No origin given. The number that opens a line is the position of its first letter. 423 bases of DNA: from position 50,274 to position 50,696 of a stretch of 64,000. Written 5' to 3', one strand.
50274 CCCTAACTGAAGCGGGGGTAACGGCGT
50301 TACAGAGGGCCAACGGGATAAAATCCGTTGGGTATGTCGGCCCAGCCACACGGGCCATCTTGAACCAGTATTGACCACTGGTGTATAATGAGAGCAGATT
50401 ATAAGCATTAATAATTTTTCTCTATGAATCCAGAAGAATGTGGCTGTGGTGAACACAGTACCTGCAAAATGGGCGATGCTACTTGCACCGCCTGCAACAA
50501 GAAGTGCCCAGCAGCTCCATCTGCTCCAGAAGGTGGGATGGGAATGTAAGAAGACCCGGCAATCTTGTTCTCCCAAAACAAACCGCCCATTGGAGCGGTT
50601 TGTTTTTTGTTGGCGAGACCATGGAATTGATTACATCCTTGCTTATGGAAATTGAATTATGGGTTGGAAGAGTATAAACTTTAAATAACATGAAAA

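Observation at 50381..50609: Unannotated 41-codon cysteine-rich peptide gene with its own extended -10 promoter and terminator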

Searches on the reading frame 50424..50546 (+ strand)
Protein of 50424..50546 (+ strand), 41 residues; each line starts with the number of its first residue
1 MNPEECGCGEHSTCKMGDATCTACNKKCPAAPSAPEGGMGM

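Call 4: search_protein_families(library=pfam, proteins=[window:50424-50546:+], max_evalue=10)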
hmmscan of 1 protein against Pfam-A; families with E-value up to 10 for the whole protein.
seq(41 aa): 0 families

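Call 8: find_homologous_proteins(query=window:50424-50546:+, max_evalue=10)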
Query seq(41 aa): no candidate shares three 5-residue words with the query. No homologue found.
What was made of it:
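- Tried and rejected: Word-indexed protein search with the single peptide: nothing found (call 8).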

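Call 14: find_encoding_contigs(protein=window:50424-50546:+, flank=6000)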
Protein seq(41 aa) (41 aa): no gene with exactly this product is on record in the collection.

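Call 16: search_protein_families(library=ncbifam, proteins=[window:50424-50546:+], max_evalue=10)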
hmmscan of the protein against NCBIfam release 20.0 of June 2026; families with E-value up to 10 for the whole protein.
seq(41 aa): 0 families

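Call 19: search_protein_representatives(protein=window:50424-50546:+)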
Query: 41 residues. Proteins with E-value up to 0.001 (for the whole library): 7; up to 1e-10: 2; up to 1e-30: 0. The best 7 are listed.
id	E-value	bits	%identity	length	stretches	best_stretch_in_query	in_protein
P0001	1.6e-15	71.3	42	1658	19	16-34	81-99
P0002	3.9e-11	57.8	66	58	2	1-30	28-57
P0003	1.6e-08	49.8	76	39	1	4-37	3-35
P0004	9.6e-08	47.4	70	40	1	1-33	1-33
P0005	3.3e-07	45.7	72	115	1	1-36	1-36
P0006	7.7e-05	38.4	73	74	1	1-38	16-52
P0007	5.2e-04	35.9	68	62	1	1-28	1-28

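Call 23: find_homologous_proteins(query=A1, max_evalue=1)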
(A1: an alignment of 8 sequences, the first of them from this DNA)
Query A1 (8 sequences) (41 aa, profile of the alignment): 6 proteins with E <= 1 among 3448 candidates.
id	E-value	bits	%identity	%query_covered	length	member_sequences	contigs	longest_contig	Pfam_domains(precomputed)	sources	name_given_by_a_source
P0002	4.0e-24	102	70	73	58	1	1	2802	-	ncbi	-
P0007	9.3e-19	85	73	63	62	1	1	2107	-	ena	-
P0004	5.1e-16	76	67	88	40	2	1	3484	-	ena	-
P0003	2.6e-13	67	68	93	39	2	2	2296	-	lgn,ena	-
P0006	4.5e-12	63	75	68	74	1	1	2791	-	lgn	-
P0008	3.7e-2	32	44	22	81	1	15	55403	-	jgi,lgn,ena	-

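Call 24: find_related_loci(query=A1, collection=genome_contigs, flank=5000)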
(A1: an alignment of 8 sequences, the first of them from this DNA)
Query A1 (41 aa) in genome_contigs; peptide patterns used: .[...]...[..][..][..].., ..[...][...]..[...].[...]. (x = any residue, [..] = any of these).
99 stretches matched a pattern; 17 encode a relative of the query (tblastn E <= 1e-3); 17 distinct loci.
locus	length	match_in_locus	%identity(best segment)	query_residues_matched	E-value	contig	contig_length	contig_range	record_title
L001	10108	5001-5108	61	1-36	2e-10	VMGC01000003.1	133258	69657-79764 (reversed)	MAG: Parcubacteria group bacterium Gr01-1014_8 G01um10148_scaffold_34, whole genome shotgun sequence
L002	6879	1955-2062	64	1-36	2e-10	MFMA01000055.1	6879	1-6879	MAG: Candidatus Kaiserbacteria bacterium RIFCSPLOWO2_01_FULL_54_20 rifcsplowo2_01_scaffold_94787, whole genome shotgun s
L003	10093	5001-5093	61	1-31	2e-10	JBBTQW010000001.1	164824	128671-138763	MAG: Patescibacteria group bacterium isolate H41-bin100_1 H41_bin100_1_000000000001, whole genome shotgun sequence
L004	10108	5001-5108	61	1-36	7e-10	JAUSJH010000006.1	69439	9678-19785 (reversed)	MAG: bacterium isolate E14_metabat.bin.296 E14_k141_1450794, whole genome shotgun sequence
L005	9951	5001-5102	65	4-37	1e-9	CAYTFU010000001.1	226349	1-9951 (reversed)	MAG TPA_asm: uncultured Candidatus Saccharibacteria bacterium isolate ERP113451_co1_10 genome assembly, contig: NODE_10_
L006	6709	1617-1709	65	6-39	2e-9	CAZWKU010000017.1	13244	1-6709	MAG TPA_asm: uncultured Candidatus Saccharibacteria bacterium isolate ERP113451_co3_431 genome assembly, contig: NODE_37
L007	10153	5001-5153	70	1-30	2e-9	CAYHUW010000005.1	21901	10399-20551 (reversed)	MAG TPA_asm: uncultured Candidatus Saccharibacteria bacterium isolate ERP119705_co17_1001 genome assembly, contig: NODE_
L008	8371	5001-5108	58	1-36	4e-9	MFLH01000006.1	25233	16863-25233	MAG: Candidatus Kaiserbacteria bacterium RIFCSPHIGHO2_02_FULL_54_11b rifcsphigho2_02_scaffold_12952, whole genome shotgu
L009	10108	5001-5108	58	1-36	8e-9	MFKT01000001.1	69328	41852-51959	MAG: Candidatus Kaiserbacteria bacterium RIFCSPHIGHO2_01_FULL_53_29 rifcsphigho2_01_scaffold_1036, whole genome shotgun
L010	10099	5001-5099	64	4-36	7e-9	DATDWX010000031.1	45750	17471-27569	MAG TPA_asm: Candidatus Paceibacterota bacterium isolate SMAG_U8123 k141_558053, whole genome shotgun sequence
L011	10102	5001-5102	59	4-37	2e-8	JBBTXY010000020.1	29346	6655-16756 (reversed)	MAG: Patescibacteria group bacterium isolate H51-bin041_1 H51_bin041_1_000000000020, whole genome shotgun sequence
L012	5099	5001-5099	61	1-33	2e-8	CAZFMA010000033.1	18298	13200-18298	MAG TPA_asm: uncultured Candidatus Saccharibacteria bacterium isolate binchicken_co203_568 genome assembly, contig: k141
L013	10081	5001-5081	63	4-30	8e-8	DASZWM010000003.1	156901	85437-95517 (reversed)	MAG TPA_asm: Candidatus Paceibacterota bacterium isolate SMAG_U6157 k141_698218, whole genome shotgun sequence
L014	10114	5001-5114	58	1-37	2e-7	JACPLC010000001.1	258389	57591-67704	MAG: Candidatus Kaiserbacteria bacterium isolate NC_groundwater_511_Ag_S-0.1um_54_12 S35_SO-1_scaffold_84586, whole geno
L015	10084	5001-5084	64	1-28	2e-7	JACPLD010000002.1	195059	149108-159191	MAG: Candidatus Kaiserbacteria bacterium isolate NC_groundwater_512_Ag_S-0.1um_55_27 S35_SO-1_scaffold_84584, whole geno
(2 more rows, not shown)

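Call 29: search_solved_structures(query=A1, max_evalue=10, show_alignments=3)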
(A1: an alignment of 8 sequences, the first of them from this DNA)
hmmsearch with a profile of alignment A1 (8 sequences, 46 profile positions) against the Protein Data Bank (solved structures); distinct sequences matched with E-value up to 10: 8.
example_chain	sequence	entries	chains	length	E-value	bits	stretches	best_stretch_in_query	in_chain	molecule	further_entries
8a8o_C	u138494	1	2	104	0.11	15.7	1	21-32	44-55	Beta-subunit of the PAPS reductase from Methanothermococcus thermolithotrophicus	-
2l6y_B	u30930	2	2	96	0.16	15.2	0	18-34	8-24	LIM domain only 2, linker, LIM domain-binding protein 1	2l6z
2lxd_A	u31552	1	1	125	0.35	14.1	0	18-34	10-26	Rhombotin-2,LIM domain-binding protein 1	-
7eu0_L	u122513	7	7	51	0.4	13.9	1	6-25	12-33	DNA-directed RNA polymerases II, IV and V subunit 12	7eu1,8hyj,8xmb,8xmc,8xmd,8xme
8hil_L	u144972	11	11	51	0.42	13.9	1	6-25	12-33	DNA-directed RNA polymerases II, IV and V subunit 12 | DNA-directed RNA polymerase II, IV and V subunit 12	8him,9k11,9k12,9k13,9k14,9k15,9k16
6dfb_A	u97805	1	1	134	1.2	12.4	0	21-41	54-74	Transcriptional regulator Kaiso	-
9jzt_A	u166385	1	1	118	3.9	10.8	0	20-33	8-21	Zinc finger and BTB domain-containing protein 20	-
9kh2_A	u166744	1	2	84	4.1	10.7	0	20-33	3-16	Zinc finger and BTB domain-containing protein 20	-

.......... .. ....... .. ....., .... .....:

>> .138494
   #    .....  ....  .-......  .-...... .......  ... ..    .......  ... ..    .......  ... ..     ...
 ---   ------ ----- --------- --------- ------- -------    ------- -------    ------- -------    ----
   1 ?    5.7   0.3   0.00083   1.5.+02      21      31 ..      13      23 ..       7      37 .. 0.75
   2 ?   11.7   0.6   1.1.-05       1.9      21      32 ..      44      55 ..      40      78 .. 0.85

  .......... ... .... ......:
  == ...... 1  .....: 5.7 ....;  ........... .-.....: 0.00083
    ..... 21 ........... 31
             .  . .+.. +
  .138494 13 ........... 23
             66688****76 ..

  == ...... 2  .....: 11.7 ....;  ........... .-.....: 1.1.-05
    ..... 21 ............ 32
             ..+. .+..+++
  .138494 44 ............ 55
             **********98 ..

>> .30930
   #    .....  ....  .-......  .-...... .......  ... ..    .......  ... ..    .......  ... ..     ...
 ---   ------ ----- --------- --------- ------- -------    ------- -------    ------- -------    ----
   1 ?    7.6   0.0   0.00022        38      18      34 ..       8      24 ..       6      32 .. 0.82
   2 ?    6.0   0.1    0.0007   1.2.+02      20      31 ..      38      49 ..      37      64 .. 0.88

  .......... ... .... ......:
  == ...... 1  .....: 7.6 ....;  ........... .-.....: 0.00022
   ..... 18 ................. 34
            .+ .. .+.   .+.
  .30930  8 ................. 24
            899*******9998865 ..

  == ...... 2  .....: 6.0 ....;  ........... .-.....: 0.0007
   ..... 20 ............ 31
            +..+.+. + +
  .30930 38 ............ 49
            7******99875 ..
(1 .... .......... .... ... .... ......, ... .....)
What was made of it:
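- A weak PDB match falls on a 2x[4Fe-4S] subunit (call 29).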

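Call 34: find_related_loci(query=A2, collection=metagenome_contigs, flank=3000)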
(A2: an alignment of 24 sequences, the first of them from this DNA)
Query A2 (41 aa) in metagenome_contigs; peptide patterns used: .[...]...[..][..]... (x = any residue, [..] = any of these).
51 stretches matched a pattern; 39 encode a relative of the query (tblastn E <= 1e-3); 39 distinct loci.
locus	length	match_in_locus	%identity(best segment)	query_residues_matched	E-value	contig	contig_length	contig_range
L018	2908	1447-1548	76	1-34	9e-15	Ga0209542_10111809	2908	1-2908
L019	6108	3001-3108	69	1-36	5e-12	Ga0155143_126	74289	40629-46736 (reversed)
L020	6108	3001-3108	67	1-36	1e-11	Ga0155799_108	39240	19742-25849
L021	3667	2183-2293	68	4-41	4e-11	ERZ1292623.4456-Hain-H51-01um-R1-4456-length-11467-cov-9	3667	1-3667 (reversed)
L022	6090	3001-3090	73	1-30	1e-10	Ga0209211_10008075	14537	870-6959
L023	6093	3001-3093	61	1-31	2e-10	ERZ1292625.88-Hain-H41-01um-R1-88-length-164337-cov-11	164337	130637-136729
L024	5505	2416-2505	73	1-30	3e-10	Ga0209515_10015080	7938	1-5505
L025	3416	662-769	64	1-36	2e-10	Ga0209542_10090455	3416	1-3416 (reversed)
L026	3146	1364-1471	64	1-36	2e-10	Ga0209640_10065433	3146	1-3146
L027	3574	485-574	73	1-30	3e-10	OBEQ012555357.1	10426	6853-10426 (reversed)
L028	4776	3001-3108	58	1-36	1e-9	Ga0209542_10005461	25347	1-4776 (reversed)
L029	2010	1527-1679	70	1-30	2e-9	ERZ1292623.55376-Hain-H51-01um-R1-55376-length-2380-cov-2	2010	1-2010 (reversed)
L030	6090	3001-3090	70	1-30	2e-9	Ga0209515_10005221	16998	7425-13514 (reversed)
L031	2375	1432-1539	61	1-36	4e-9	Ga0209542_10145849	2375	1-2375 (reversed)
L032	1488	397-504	61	1-36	5e-9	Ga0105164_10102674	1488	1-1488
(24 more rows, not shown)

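Call 35: predict_structure(alignment_id=A1)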
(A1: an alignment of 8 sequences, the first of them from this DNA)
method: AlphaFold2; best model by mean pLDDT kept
length: 41 residues; sequences in the alignment: 8
mean_pLDDT: 69.7   pTM: 0.41
mean pLDDT of the five models: 69.7, 68.6, 66.0, 65.4, 65.1
residues with pLDDT >= 90: 0; 70-90: 26; 50-70: 9; < 50: 6
segments of 3 or more residues with pLDDT < 50: 32-35
pLDDT, mean of each block of 10 residues (from residue 1): 72 78 82 49 43
secondary structure, 60 per line:
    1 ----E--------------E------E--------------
elements in order:
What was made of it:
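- On Zinc ribbon: AF2 shows only isolated beta-bridges (call 35).
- The AF2 model of the core has pLDDT 72-82 with no regular secondary structure, as expected for metal-knuckle or metallothionein folds (call 35).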

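Call 45: find_homologous_proteins(query=A3, max_evalue=10)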
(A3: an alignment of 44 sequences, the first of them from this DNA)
Query A3 (44 sequences) (41 aa, profile of the alignment): 8 proteins with E <= 10 among 4352 candidates.
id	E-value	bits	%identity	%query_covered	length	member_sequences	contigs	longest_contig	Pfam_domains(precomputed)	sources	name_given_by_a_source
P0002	7.1e-21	91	70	73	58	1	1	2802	-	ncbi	-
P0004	9.1e-16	75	67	88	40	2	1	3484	-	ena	-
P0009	7.1e-12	63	56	85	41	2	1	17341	-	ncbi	ncbi:MAG TPA: hypothetical protein VJK53_03085 [Candidatus Paceibacterota bacterium]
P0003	1.3e-11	62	68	93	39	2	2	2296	-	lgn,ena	-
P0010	1.6e-11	61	45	90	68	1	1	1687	-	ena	-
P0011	3.0e-11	61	57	83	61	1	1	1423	-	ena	-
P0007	9.2e-10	56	73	63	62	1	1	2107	-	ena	-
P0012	2.4e-6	45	60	66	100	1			-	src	-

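Call 46: search_solved_structures(query=A3, max_evalue=10, show_alignments=2)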
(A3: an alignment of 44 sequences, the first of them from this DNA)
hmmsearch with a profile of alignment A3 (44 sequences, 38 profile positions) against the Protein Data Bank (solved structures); distinct sequences matched with E-value up to 10: 9.
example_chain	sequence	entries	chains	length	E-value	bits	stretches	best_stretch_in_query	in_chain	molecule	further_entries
8hil_L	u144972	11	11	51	0.082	15.9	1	7-25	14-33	DNA-directed RNA polymerases II, IV and V subunit 12 | DNA-directed RNA polymerase II, IV and V subunit 12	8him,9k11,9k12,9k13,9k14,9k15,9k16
7eu0_L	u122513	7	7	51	0.084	15.9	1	7-25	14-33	DNA-directed RNA polymerases II, IV and V subunit 12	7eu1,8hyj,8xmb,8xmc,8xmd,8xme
8j9q_A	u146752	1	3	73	0.12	15.5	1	13-31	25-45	E3 ubiquitin-protein ligase UBR4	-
8j9r_A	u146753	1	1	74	0.12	15.4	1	13-31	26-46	E3 ubiquitin-protein ligase UBR4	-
8jw0_c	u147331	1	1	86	1.6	11.8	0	15-31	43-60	Photosystem I PsaC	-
5vmd_A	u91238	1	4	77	2.5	11.2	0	13-30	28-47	F-box only protein 11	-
8a8o_C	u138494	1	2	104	2.5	11.1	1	20-32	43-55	Beta-subunit of the PAPS reductase from Methanothermococcus thermolithotrophicus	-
7yrb_A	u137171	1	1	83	3.2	10.8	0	13-30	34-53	F-box protein 11, isoform CRA_f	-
2m9a_A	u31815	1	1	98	5.8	10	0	20-33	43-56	E3 ubiquitin-protein ligase ZFP91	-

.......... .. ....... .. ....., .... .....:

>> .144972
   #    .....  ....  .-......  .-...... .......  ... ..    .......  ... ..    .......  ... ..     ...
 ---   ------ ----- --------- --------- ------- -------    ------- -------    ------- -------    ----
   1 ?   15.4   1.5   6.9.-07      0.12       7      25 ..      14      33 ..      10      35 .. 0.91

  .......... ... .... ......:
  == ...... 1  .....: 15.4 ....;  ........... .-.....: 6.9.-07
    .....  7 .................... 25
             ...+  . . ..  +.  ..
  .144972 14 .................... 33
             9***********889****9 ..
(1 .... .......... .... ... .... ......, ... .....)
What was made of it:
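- On Zinc ribbon: The first is C-x-C-G. The best PDB profile hit is RPB12 at E = 0.08 (call 46).
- On [4Fe-4S] ferredoxin motif: The PDB match is only E = 0.11-2.5 (calls 29, 46).
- Closest known: Zinc-ribbon / zinc-knuckle mini-proteins. Same: The best profile match in the PDB is RPB12, aligned as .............etCtgCg to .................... (call 46).
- The best PDB profile matches are insignificant, but they are the RPB12 zinc ribbon (E = 0.08; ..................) and ferredoxin C-x2-C-x3-C-P (calls 29, 46). The top PDB match, though insignificant, is the RPB12 zinc ribbon (call 46).
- Tried and rejected: PDB sequence profile searches: nothing significant (calls 29, 46).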

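Call 53: fold_search(model_id=the predicted structure, library=pdb)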
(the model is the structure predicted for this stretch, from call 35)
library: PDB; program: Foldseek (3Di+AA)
matches with E <= 10: 0; with E <= 0.001: 0
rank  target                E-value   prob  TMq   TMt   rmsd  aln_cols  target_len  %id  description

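Call 59: search_protein_families(library=pfam, alignment_id=A3, max_evalue=10)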
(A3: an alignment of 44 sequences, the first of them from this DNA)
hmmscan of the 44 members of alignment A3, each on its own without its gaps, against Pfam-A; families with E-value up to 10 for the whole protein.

A. member 1, seq(41 aa): 0 families

B. families by the number of members that match (of 44 scanned): 5 families
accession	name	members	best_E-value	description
PF16019.10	CSRNP_N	1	3.5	Cysteine/serine-rich nuclear protein N-terminus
PF05624.19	LSR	1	3.6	Lipolysis stimulated receptor (LSR)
PF01964.24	ThiC_Rad_SAM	1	4.8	Radical SAM ThiC family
PF14754.11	IFR3_antag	1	6.4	Papain-like auto-proteinase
PF00428.24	Ribosomal_60s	1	9.9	60s Acidic ribosomal protein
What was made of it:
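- On BmtA/SmtA bacterial metallothionein family: No Pfam hit at E <= 10 for the window peptide or any of 44 family members (calls 4, 59).
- Closest known: Bacterial metallothioneins. Different: There is no detectable sequence relationship (Pfam Metallothio_Pro and all other MT models give no hit; calls 4, 59).
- There is no statistically significant similarity to any metallothionein, zinc-ribbon or Fe-S family (calls 4, 16, 29, 46, 59). No Pfam Fe-S or rubredoxin hit (call 59). No hit to the SCIFF model or any NCBIfam or Pfam precursor family (calls 16, 59).
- Tried and rejected: Pfam and NCBIfam on the peptide, and Pfam on all 44 family members: no family (calls 4, 16, 59).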

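Call 60: find_related_loci(query=A3, collection=viral_contigs, flank=3000)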
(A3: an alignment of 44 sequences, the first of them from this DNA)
Query A3 (41 aa) in viral_contigs; peptide patterns used: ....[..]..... (x = any residue, [..] = any of these).
2 stretches matched a pattern, but none encodes a relative of the query by tblastn (E <= 1e-3).
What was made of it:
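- Tried and rejected: Viral contigs: no homologue (call 60).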
